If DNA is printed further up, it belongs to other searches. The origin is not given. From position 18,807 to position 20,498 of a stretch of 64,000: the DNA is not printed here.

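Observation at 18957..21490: HMG-CoA-synthase-like protein fused to DUF35 and apparently lacking the nucleophilic Cys, coupled to an SCP-x-type thiolase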

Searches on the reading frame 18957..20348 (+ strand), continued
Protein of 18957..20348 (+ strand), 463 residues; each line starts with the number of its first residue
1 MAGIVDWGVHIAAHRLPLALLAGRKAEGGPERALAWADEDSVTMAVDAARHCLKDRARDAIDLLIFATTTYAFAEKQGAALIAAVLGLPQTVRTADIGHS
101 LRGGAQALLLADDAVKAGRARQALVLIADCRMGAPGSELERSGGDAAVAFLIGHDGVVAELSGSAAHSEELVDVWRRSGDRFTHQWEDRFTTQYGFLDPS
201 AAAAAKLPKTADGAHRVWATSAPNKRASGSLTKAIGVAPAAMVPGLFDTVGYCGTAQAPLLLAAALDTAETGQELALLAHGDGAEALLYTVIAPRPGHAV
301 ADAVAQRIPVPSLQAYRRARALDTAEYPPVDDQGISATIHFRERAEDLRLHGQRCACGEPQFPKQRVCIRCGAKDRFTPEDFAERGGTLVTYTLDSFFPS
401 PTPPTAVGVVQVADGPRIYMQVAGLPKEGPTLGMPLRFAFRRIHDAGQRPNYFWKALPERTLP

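Call 25: find_related_loci(query=A1, collection=genome_contigs, flank=10000)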
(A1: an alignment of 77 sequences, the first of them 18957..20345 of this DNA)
Query A1 (463 aa) in genome_contigs; peptide patterns used: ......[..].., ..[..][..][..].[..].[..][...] (x = any residue, [..] = any of these).
198 stretches matched a pattern; 182 encode a relative of the query (tblastn E <= 1e-3); the best 80 are kept; 80 distinct loci.
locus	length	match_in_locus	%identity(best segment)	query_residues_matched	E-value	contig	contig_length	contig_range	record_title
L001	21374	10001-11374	75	2-459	0e+0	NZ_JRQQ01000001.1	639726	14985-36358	Croceicoccus estronivorus strain MH-B5 contig1, whole genome shotgun sequence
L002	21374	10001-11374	68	1-458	0e+0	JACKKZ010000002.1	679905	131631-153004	MAG: Sphingomonadaceae bacterium isolate HK-STAS-PROT-78 HK-STAS-PROT-78_2, whole genome shotgun sequence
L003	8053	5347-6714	66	3-458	0e+0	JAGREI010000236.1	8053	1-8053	MAG: Erythrobacter sp. isolate HKST-UBA124 2010_158797, whole genome shotgun sequence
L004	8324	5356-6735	66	1-461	0e+0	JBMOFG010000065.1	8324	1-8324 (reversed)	MAG: Polymorphobacter sp. isolate Deming_bin.215 contig27588, whole genome shotgun sequence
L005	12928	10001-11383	61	1-458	9e-170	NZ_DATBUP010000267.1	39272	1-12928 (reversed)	MAG: Pedomonas sp. isolate SMAG_U7487 k141_183884, whole genome shotgun sequence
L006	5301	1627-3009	63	1-458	3e-169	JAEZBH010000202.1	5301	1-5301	MAG: Proteobacteria bacterium isolate OH_CBrB_185 k127_2483493, whole genome shotgun sequence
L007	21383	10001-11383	58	1-458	1e-164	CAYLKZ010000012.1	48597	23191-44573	MAG TPA_asm: uncultured Sphingobium sp. isolate SRP220891_co1_383 genome assembly, contig: NODE_1354_length_48597_cov_16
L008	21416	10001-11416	52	1-458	6e-151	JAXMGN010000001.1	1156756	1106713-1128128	MAG: Pseudomonadales bacterium isolate STL-PRO114 C1.86.fa-1, whole genome shotgun sequence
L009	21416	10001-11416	51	1-458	4e-149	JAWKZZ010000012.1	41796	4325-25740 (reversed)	MAG: Pseudomonadales bacterium isolate ABC1.141 ABC1.141.fa-12, whole genome shotgun sequence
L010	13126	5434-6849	51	1-458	1e-148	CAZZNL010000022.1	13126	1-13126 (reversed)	MAG TPA_asm: uncultured Pseudomonadales bacterium isolate SRP257259_co1_226 genome assembly, contig: NODE_6514_length_13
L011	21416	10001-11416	52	1-458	5e-148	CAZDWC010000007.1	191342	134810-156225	MAG TPA_asm: uncultured Pseudomonadales bacterium isolate SRP302895_co1_220 genome assembly, contig: NODE_126_length_191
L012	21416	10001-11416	52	1-458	1e-147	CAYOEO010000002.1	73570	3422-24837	MAG TPA_asm: uncultured Pseudomonadales bacterium isolate SRP263991_co5_107 genome assembly, contig: NODE_817_length_735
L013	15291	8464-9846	56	1-459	3e-145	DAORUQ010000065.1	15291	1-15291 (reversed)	MAG TPA_asm: Pseudomonadales bacterium isolate AMR_MDS_5261 NODE_3654_length_15291_cov_6.311630, whole genome shotgun se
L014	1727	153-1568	51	1-458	8e-158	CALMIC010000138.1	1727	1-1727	MAG TPA_asm: uncultured Cellvibrionales bacterium isolate SRR8859111_bin.17_CONCOCT_v1.1_MAG genome assembly, contig: ER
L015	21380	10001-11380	58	1-458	3e-143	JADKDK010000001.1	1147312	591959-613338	MAG: Gammaproteobacteria bacterium isolate OdNW_18-Q3-R42-56_BATAC.277 tig00000327-10-11441910, whole genome shotgun seq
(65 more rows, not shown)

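Call 34: predict_structure(alignment_id=A1)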
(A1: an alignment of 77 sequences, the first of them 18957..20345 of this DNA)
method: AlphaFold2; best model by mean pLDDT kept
length: 463 residues; sequences in the alignment: 77
mean_pLDDT: 89.6   pTM: 0.92
mean pLDDT of the five models: 89.6, 88.8, 88.7, 88.6, 88.0
residues with pLDDT >= 90: 312; 70-90: 110; 50-70: 37; < 50: 4
segments of 3 or more residues with pLDDT < 50: none
pLDDT, mean of each block of 10 residues (from residue 1): 97 94 82 94 98 94 97 85 95 95 97 98 98 88 96 98 95 73 71 82 96 93 94 96 96 97 97 97 96 92 92 88 74 53 78 96 92 95 95 73 78 95 82 95 80 89 46
secondary structure, 60 per line:
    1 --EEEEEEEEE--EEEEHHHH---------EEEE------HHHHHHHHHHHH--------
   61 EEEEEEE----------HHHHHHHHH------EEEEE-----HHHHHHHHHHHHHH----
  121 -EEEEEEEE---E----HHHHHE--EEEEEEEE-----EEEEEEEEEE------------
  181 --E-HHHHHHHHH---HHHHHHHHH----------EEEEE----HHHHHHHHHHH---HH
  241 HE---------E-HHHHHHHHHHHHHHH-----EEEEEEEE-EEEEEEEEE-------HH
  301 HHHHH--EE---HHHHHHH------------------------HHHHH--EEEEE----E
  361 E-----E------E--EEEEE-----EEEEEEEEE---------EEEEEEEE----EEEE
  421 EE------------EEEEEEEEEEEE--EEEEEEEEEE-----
elements in order: E3-11 E14-17 H18-21 E31-34 H41-52 E61-67 H78-86 E93-97 H103-116 E122-129 H138-142 E146-153 E159-168 H185-193 H197-205 E216-220 H225-235 H254-268 E274-281 E283-291 H299-305 H313-319 H344-348 E351-355 E377-381 E387-395 E405-412 E417-422 E435-446 E449-458

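Call 36: fold_search(model_id=the predicted structure, library=pdb)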
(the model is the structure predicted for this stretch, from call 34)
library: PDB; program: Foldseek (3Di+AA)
matches with E <= 10: 1408; with E <= 0.001: 983
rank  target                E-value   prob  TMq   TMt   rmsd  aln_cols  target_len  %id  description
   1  9skh_C                4.1e-24  1.00  0.64  0.82   3.3       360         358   25  Biocatalytic Regioselective C-Formylation of Resorcinol Derivatives (released 2026-02-18)
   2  5mg5_A                1.6e-23  1.00  0.61  0.79   3.9       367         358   26  A multi-component acyltransferase PhlABC from Pseudomonas protegens soaked with the monoacetylphloroglucinol (MAPG) (released 2017-12-20)
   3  9skh_A                2.7e-23  1.00  0.61  0.78   3.9       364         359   26  Biocatalytic Regioselective C-Formylation of Resorcinol Derivatives (released 2026-02-18)
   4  6et9_I                3.0e-23  1.00  0.64  0.84   2.8       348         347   24  Structure of the acetoacetyl-CoA-thiolase/HMG-CoA-synthase complex from Methanothermococcus thermolithotrophicus at 2. (released 2018-03-14)
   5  9vbt_B                1.2e-22  1.00  0.64  0.82   3.3       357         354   17  Cryo-EM structure of the multi-component acyltransferase complex MucABC from Streptococcus macacae at a stoichiometric (released 2026-02-11)
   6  6esq_J                2.5e-22  1.00  0.64  0.84   2.8       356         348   23  Structure of the acetoacetyl-CoA thiolase/HMG-CoA synthase complex from Methanothermococcus thermolithotrophicus soake (released 2018-03-14)
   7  6esq_I                6.0e-22  1.00  0.64  0.84   2.9       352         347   23  Structure of the acetoacetyl-CoA thiolase/HMG-CoA synthase complex from Methanothermococcus thermolithotrophicus soake (released 2018-03-14)
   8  9vbo_A                8.0e-22  1.00  0.64  0.82   3.3       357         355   18  Cryo-EM structure of the multi-component acyltransferase complex MucABC from Streptococcus macacae at a stoichiometric (released 2026-02-11)
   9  5m3k_A                9.6e-22  1.00  0.63  0.80   3.5       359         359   26  A multi-component acyltransferase PhlABC from Pseudomonas protegens (released 2017-12-20)
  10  9vbo_B                9.6e-22  1.00  0.63  0.82   3.2       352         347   18  Cryo-EM structure of the multi-component acyltransferase complex MucABC from Streptococcus macacae at a stoichiometric (released 2026-02-11)
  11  3sqz                  3.6e-19  1.00  0.61  0.71   4.5       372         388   20  Crystal structure of HMG_CoA synthase complexed with CoA (released 2012-07-11)
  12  1xpk_A                4.0e-19  1.00  0.60  0.71   4.3       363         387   20  CRYSTAL STRUCTURE OF STAPHYLOCOCCUS AUREUS HMG-COA SYNTHASE WITH HMG-CoA AND WITH ACETOACETYL-COA AND ACETYLATED CYSTE (released 2004-11-02)
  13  1xpl_A                4.8e-19  1.00  0.60  0.70   4.4       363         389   20  Crystal Structure of Staphylococcus aureus HMG-COA Synthase with Acetoacetyl-COA and Acetylated Cysteine (released 2004-11-02)
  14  1tvz                  5.1e-19  1.00  0.58  0.68   4.8       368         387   20  Crystal structure of 3-hydroxy-3-methylglutaryl-coenzyme A synthase from Staphylococcus aureus (released 2004-08-31)
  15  5hwp                  6.4e-19  1.00  0.61  0.67   4.6       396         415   22  MvaS with acetylated Cys115 in complex with coenzyme A (released 2016-05-11)
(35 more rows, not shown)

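Call 58: search_dna_similar(query=window:18957-20345:+, collection=plasmids, mode=protein, max_rows=30, max_evalue=1e-10)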
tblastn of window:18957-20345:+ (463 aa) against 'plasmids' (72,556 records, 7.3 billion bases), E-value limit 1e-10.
Records with a match: 38; places in all: 39; records where one place covers at least 80% of the query: 38.
Best place of each record, by identity: 60-80% 1; <60% 37.
By first word of the organism name: Sphingobium 10; Rhodococcus 8; Novosphingobium 3; Variovorax 2; Haloarcula 2; Halorubrum 2; Niveispirillum 1; Mycobacterium 1; Tistrella 1; Paraburkholderia 1; and 7 more.
By predicted mobility (MOB-suite, as given by PLSDB): non-mobilizable 29; mobilizable 7; conjugative 2.
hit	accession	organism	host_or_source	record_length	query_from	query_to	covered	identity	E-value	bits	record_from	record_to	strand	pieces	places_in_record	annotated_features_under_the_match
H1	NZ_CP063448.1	Novosphingobium sp. ES2-1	mixed culture,activated sludge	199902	2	458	99%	65.3%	6e-177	556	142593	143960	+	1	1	OB-fold domain-containing protein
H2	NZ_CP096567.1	Rhodococcus qingshengii JCM 15477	sandy loam,soil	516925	3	456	98%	34.5%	2e-37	153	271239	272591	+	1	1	OB-fold domain-containing protein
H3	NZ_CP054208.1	Rhodococcus qingshengii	cell culture,carbendazim contaminated ...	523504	3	456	98%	34.5%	2e-37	153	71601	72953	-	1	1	OB-fold domain-containing protein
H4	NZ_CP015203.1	Rhodococcus sp. 008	Skate,bacterial culture,renal tissue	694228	3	456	98%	34.5%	2e-37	153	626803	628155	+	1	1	OB-fold domain-containing protein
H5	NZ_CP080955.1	Rhodococcus opacus PD630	cell culture,environmental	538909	3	455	98%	33.4%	9e-37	151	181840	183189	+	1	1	OB-fold domain-containing protein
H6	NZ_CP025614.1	Niveispirillum cyanobacteriorum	sing cell,cyanobacterial aggregates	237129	3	459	99%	32.9%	7e-35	145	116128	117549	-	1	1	3-oxoacyl-[acyl-carrier-protein] synthase III C-terminal ...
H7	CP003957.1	Rhodococcus opacus PD630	-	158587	3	455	94%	34.2%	3e-32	165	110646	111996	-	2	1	Uncharacterized protein | UPF0219 protein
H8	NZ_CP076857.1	Mycobacterium avium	Homo sapiens,sputum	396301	1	456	98%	32.5%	9e-33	139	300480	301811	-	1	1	OB-fold domain-containing protein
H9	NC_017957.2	Tistrella mobilis KA081020-065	-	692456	13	458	96%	32.1%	2e-28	127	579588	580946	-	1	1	3-oxoacyl-[acyl-carrier-protein] synthase III C-terminal ...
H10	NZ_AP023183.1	Paraburkholderia sp. PGU19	Physopelta gutta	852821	3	458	98%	31.4%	3e-39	159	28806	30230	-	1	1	3-oxoacyl-[acyl-carrier-protein] synthase III C-terminal ...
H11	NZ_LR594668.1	Variovorax sp. SRS16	linuron-contaminated soil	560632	23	460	95%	32.2%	1e-34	144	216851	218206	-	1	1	3-oxoacyl-[acyl-carrier-protein] synthase III C-terminal ...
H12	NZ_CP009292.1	Novosphingobium pentaromativorans US6-1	mud sediment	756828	5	460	98%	30.7%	6e-32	137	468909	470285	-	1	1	OB-fold domain-containing protein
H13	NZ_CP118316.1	Rhodococcus sp. DK180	pure culture,crude oil-contaminated soil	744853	1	460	99%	30.4%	3e-32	137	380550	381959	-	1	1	OB-fold domain-containing protein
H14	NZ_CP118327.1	Rhodococcus sp. DK17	pure culture,crude oil-contaminated soil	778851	1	460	99%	30.4%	3e-32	137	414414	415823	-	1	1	OB-fold domain-containing protein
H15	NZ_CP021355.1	Rhodococcus oxybenzonivorans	river sediment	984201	1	460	99%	30.4%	3e-32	137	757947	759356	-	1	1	OB-fold domain-containing protein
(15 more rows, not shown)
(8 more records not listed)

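Call 59: get_annotated_region(hit=H2, flank=6000)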
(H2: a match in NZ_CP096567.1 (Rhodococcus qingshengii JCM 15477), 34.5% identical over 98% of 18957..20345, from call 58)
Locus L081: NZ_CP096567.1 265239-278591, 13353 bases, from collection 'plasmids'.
description: Rhodococcus qingshengii JCM 15477 strain djl-6 plasmid pdjl-6-4, complete sequence
organism: Rhodococcus qingshengii JCM 15477 (NCBI taxid 1303681)
taxonomy: Bacteria; Actinomycetota; Actinomycetes; Mycobacteriales; Nocardiaceae; Rhodococcus; Rhodococcus qingshengii; Rhodococcus qingshengii JCM 15477
host: -; source: sandy loam,soil; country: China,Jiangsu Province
typing (MOB-suite, as given by PLSDB): mobilizable; relaxase MOBP
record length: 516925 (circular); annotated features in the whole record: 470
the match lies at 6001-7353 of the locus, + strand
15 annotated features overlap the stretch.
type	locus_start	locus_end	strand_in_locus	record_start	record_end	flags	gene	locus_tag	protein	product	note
CDS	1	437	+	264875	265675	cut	-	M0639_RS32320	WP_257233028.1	enoyl-CoA hydratase/isomerase family protein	-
CDS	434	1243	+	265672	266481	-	-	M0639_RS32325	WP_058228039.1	enoyl-CoA hydratase-related protein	-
CDS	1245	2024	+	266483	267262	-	-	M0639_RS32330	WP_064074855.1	enoyl-CoA hydratase-related protein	-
CDS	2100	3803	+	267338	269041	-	-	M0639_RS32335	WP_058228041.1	AMP-binding protein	-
CDS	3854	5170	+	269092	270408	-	-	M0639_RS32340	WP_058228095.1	aromatic ring-hydroxylating dioxygenase subunit alpha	-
CDS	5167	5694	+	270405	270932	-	-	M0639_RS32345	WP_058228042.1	aromatic-ring-hydroxylating dioxygenase subunit beta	GO:0009056 - catabolic process [Evidence IEA]; GO:0008152 - metabolic process [Evidence IEA]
CDS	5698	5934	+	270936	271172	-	-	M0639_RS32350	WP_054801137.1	hypothetical protein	-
CDS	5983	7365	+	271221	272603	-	-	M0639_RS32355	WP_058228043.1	OB-fold domain-containing protein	-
CDS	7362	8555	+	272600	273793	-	-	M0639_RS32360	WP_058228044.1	acetyl-CoA acetyltransferase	-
CDS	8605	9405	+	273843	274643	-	-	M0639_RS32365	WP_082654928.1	enoyl-CoA hydratase-related protein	-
CDS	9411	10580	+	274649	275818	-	-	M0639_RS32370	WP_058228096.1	acyl-CoA dehydrogenase family protein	-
CDS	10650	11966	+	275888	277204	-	-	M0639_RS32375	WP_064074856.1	FAD-dependent oxidoreductase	-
CDS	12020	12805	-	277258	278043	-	-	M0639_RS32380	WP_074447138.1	TetR/AcrR family transcriptional regulator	-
CDS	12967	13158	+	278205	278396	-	-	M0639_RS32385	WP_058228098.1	ferredoxin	-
CDS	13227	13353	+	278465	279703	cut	-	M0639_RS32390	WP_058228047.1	FAD-dependent oxidoreductase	-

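Call 60: get_annotated_region(hit=H10, flank=6000)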
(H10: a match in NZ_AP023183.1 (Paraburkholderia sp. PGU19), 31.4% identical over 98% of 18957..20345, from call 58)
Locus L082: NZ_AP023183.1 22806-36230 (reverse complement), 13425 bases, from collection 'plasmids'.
description: Paraburkholderia sp. PGU19 plasmid PPGU19_p3, complete sequence
organism: Paraburkholderia sp. PGU19 (NCBI taxid 2735434)
taxonomy: Bacteria; Pseudomonadota; Betaproteobacteria; Burkholderiales; Burkholderiaceae; Paraburkholderia; Paraburkholderia sp. PGU19
host: -; source: Physopelta gutta; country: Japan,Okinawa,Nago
typing (MOB-suite, as given by PLSDB): mobilizable; relaxase MOBP,MOBP
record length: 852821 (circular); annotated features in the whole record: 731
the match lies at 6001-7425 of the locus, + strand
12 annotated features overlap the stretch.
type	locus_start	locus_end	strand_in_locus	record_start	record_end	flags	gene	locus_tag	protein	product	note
CDS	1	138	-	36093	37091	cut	meaB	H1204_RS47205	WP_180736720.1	methylmalonyl Co-A mutase-associated GTPase MeaB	GO:1903826 - L-arginine transmembrane transport [Evidence IEA]; GO:0015819 - lysine transport [Evidence IEA]; ...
CDS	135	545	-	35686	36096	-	-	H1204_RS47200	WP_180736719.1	cobalamin-dependent protein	-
CDS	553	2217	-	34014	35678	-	-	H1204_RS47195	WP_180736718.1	methylmalonyl-CoA mutase family protein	-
CDS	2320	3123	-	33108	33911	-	-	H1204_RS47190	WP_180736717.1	enoyl-CoA hydratase/isomerase family protein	-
CDS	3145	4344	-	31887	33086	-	-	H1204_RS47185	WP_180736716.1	acyl-CoA dehydrogenase family protein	-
CDS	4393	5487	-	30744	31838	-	-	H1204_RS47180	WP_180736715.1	acyl-CoA dehydrogenase family protein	-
CDS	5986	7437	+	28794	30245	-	-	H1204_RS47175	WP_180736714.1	3-oxoacyl-[acyl-carrier-protein] synthase III C-terminal domain-containing protein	-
CDS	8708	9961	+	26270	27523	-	-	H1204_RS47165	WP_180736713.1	acetyl-CoA hydrolase/transferase C-terminal domain-containing protein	-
CDS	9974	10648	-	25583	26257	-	-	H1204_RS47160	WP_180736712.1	nitroreductase family protein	-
CDS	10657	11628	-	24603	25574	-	-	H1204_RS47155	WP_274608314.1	FAD-binding protein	-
CDS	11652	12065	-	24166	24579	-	-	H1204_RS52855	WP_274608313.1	FAD-dependent oxidoreductase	-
CDS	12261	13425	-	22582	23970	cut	-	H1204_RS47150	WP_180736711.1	DUF1329 domain-containing protein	-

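Call 61: get_annotated_region(hit=H1, flank=9000)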
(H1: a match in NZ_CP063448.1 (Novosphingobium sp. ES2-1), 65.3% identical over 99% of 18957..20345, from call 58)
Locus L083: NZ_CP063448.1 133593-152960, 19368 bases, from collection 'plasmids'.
description: Novosphingobium sp. ES2-1 plasmid p3, complete sequence
organism: Novosphingobium sp. ES2-1 (NCBI taxid 2780074)
taxonomy: Bacteria; Pseudomonadota; Alphaproteobacteria; Sphingomonadales; Sphingomonadaceae; Novosphingobium; Novosphingobium sp. ES2-1
host: -; source: mixed culture,activated sludge; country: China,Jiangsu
typing (MOB-suite, as given by PLSDB): conjugative; replicon rep_cluster_542; relaxase MOBF; mating-pair formation MPF_F
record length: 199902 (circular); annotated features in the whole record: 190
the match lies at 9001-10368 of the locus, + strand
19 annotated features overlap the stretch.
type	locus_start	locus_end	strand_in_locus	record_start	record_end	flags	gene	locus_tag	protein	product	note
CDS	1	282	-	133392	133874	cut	-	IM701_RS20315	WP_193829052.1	MaoC/PaaZ C-terminal domain-containing protein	-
CDS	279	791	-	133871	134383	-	-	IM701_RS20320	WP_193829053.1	MaoC family dehydratase N-terminal domain-containing protein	-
CDS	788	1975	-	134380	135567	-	-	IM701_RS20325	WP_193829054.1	acyl-CoA dehydrogenase family protein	-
CDS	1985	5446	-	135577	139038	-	-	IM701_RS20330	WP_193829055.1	indolepyruvate ferredoxin oxidoreductase family protein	-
CDS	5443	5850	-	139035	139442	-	-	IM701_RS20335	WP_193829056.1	VOC family protein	-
CDS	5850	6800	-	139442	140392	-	-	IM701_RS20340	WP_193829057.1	VOC family protein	-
CDS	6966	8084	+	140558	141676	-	-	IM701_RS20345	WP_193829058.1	acyl-CoA dehydrogenase family protein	-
CDS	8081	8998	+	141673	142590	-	-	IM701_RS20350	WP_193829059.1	SDR family NAD(P)-dependent oxidoreductase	-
CDS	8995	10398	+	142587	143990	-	-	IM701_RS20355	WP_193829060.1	OB-fold domain-containing protein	-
CDS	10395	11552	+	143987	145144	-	-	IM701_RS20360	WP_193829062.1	acetyl-CoA acetyltransferase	-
CDS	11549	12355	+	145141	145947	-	-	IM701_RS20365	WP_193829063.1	enoyl-CoA hydratase/isomerase family protein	-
CDS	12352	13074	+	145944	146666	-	-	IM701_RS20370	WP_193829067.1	enoyl-CoA hydratase-related protein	-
CDS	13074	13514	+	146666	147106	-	-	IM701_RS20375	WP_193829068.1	hypothetical protein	-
CDS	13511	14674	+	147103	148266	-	-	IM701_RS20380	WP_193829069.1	lipid-transfer protein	-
CDS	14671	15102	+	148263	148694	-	-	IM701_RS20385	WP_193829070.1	OB-fold domain-containing protein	-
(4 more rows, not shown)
